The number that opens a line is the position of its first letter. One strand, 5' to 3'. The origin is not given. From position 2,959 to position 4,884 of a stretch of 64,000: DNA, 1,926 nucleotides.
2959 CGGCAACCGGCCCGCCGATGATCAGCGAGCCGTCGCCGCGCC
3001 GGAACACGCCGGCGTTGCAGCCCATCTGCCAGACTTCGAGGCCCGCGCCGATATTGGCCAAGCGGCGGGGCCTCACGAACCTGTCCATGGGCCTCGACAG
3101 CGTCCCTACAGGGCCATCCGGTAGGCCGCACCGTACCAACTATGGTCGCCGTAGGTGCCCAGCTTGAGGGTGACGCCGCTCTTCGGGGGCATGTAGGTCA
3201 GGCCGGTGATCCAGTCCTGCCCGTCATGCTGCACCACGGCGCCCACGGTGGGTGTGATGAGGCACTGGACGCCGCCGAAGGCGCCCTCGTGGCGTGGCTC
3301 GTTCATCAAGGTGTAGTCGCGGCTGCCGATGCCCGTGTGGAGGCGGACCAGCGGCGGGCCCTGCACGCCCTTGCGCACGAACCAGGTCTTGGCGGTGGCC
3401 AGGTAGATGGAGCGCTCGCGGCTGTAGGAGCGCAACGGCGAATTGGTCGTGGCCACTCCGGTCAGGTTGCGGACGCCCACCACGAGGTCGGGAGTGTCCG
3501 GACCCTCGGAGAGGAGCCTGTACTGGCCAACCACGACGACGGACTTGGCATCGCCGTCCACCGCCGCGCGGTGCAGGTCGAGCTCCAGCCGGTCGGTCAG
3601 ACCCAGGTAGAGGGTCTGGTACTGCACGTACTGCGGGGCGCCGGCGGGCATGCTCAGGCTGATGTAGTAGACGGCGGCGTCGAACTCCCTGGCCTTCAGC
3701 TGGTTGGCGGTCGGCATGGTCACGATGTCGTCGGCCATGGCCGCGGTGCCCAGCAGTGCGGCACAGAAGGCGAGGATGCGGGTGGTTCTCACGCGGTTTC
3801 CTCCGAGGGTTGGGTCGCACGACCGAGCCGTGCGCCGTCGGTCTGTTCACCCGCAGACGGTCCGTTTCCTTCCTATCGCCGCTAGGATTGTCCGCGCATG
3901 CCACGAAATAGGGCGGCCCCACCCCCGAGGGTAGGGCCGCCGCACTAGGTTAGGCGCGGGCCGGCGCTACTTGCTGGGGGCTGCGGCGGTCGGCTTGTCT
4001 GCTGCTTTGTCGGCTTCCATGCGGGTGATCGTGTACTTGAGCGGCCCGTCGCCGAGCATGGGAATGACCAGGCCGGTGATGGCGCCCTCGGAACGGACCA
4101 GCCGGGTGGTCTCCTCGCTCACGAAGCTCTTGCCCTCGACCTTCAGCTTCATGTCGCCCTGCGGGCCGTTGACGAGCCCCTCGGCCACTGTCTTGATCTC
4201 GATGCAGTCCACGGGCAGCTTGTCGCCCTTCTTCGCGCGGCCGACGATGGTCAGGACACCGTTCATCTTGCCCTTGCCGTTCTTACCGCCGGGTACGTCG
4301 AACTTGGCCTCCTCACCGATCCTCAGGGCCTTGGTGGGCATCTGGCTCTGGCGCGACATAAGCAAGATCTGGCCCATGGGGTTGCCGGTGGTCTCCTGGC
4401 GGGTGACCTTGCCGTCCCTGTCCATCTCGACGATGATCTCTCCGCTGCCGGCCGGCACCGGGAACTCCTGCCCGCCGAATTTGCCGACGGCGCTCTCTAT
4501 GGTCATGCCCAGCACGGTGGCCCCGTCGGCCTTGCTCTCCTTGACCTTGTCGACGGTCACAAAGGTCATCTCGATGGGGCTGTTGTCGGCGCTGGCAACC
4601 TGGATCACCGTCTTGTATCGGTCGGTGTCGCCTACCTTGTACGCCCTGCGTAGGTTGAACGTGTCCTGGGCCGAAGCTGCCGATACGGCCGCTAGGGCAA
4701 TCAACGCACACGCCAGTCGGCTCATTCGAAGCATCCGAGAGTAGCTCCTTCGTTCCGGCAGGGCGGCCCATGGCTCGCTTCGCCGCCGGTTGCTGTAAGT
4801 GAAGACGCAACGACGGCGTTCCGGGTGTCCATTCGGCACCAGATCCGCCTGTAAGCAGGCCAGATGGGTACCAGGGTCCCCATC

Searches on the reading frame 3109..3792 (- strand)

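Call 13: search_protein_families(library=pfam, proteins=[window:3109-3792:-], max_evalue=1)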
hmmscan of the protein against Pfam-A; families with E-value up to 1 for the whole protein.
window:3109-3792:- (228 aa): 1 family
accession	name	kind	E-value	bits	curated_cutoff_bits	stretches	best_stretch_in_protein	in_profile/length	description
PF19135.5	DUF5818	-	0.083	12.9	27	1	68-99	20-47/57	Protein of unknown function (DUF5818)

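Call 59: search_protein_families(library=ncbifam, proteins=[window:3109-3792:-], max_evalue=1)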
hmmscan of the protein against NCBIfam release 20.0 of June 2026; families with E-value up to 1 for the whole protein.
window:3109-3792:- (228 aa): 0 families

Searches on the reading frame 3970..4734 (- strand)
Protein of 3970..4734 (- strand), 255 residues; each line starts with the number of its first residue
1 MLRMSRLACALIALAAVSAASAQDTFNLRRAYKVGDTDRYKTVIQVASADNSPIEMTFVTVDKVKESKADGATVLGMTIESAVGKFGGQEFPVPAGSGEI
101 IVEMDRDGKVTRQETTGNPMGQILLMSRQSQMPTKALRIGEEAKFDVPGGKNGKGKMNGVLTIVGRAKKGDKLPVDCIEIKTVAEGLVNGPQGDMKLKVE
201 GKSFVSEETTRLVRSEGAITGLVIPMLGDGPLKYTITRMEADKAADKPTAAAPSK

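Call 13: search_protein_families(library=pfam, proteins=[window:3970-4734:-], max_evalue=1)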
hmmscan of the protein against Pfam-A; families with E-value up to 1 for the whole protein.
window:3970-4734:- (255 aa): 0 families

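Call 34: find_homologous_proteins(query=window:3970-4734:-)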
Query window:3970-4734:- (255 aa): 3 proteins with E <= 0.001 among 1978 candidates.
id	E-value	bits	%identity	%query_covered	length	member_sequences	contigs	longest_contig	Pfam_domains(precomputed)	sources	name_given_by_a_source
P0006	3.6e-158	542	100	100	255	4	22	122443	-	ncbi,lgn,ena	-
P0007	5.5e-142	489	87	100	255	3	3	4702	-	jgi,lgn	jgi:hypothetical protein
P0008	7.5e-97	341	99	64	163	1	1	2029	-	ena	-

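Call 36: find_encoding_contigs(protein=P0007, flank=5000, max_places=4)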
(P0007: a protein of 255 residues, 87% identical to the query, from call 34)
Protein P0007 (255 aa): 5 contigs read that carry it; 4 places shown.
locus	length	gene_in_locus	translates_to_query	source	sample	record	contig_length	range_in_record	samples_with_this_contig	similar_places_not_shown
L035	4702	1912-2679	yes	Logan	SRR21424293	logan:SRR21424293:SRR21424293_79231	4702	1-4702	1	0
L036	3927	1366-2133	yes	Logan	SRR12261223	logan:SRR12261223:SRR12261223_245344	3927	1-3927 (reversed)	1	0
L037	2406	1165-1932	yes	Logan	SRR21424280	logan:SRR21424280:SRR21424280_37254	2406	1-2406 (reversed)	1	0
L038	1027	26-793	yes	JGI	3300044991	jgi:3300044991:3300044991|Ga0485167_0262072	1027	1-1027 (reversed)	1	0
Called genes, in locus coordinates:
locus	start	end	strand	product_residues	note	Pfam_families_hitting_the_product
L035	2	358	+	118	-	?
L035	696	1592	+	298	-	-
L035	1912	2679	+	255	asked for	-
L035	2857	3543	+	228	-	-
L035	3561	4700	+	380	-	?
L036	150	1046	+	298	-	-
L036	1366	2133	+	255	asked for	-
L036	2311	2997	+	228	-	-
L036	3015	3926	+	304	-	?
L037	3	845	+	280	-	?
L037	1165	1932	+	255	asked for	-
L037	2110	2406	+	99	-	?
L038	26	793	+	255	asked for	-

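Call 59: search_protein_families(library=ncbifam, proteins=[window:3970-4734:-], max_evalue=1)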
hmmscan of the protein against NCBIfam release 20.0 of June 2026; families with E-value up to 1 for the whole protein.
window:3970-4734:- (255 aa): 1 family
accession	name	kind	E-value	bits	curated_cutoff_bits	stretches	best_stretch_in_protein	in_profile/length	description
NF049961.1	GlcpCgpA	domain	0.19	11.3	300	1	34-141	76-179/220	glycoprotein CgpA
